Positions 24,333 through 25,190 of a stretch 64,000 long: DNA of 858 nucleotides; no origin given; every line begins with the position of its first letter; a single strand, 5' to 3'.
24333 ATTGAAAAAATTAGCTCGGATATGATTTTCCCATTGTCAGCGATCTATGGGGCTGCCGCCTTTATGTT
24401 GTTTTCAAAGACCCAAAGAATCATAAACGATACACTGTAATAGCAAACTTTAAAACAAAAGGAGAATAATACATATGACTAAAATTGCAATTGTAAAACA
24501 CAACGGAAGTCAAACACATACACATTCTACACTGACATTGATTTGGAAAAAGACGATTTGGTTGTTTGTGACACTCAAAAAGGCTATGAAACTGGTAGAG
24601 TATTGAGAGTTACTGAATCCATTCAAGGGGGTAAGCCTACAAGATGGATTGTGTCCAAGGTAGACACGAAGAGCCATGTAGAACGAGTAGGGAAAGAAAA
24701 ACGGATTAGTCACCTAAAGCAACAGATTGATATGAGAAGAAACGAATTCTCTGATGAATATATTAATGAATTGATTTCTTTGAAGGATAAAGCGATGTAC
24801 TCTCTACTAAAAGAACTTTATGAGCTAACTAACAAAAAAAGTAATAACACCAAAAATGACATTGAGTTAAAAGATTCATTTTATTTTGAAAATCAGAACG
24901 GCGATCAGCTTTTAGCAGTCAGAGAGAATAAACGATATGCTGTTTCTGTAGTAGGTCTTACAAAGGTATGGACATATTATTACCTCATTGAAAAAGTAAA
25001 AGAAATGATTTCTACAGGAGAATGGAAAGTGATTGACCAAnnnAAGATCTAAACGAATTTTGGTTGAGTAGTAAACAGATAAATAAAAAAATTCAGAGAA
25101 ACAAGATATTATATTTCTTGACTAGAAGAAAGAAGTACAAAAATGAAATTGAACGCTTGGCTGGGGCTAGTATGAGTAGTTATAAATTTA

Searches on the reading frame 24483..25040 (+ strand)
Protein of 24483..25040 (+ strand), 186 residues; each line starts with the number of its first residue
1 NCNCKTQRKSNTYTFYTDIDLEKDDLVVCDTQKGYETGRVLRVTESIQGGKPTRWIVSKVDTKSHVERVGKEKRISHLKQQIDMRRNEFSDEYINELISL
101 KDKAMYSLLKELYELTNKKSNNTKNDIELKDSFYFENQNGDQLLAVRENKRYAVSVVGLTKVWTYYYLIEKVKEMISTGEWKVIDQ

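Call 100: search_dna_similar(query=window:24483-25040:+, collection=phages, mode=protein, max_rows=8, max_evalue=0.001)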
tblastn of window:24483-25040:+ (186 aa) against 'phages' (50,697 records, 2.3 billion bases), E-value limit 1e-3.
Records with a match: 4; places in all: 4; records where one place covers at least 80% of the query: 0.
Best place of each record, by identity: <60% 4.
By first word of the organism name: Brevibacillus 3; Brevundimonas 1.
By host as written in the record: Brevibacillus laterosporus 3; Brevundimonas pondensis LVF1 1.
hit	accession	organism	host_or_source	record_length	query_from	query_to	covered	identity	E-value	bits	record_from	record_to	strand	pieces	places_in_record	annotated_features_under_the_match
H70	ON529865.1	Brevundimonas phage vB_BpoS-StAshley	Brevundimonas pondensis LVF1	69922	9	117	59%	29.5%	8e-5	48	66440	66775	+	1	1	hypothetical protein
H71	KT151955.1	Brevibacillus phage Jenst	Brevibacillus laterosporus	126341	19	117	53%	27.5%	5e-4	45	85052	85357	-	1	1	hypothetical protein | putative crossover junction endodeoxyribonuclease RuvC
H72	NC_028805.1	Brevibacillus phage Jenst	Brevibacillus laterosporus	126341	19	117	53%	27.5%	5e-4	45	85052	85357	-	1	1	hypothetical protein | RuvC-like Holliday junction resolvase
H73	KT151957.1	Brevibacillus phage SecTim467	Brevibacillus laterosporus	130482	19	117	53%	27.5%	5e-4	45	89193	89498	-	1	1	hypothetical protein (x2)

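Call 101: get_annotated_region(hit=H70, flank=150)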
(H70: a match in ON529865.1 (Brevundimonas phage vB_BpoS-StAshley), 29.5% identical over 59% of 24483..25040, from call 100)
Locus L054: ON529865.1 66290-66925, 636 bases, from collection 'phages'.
description: Brevundimonas phage vB_BpoS-StAshley, complete genome.
organism: Brevundimonas phage vB_BpoS-StAshley (NCBI taxid 2948608)
taxonomy: Viruses; Duplodnaviria; Heunggongvirae; Uroviricota; Caudoviricetes
host: Brevundimonas pondensis LVF1; source: sewage; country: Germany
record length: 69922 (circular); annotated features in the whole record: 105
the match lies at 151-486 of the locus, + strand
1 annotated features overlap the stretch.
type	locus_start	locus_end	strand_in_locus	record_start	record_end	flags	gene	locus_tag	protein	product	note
CDS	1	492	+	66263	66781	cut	-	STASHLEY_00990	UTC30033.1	hypothetical protein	-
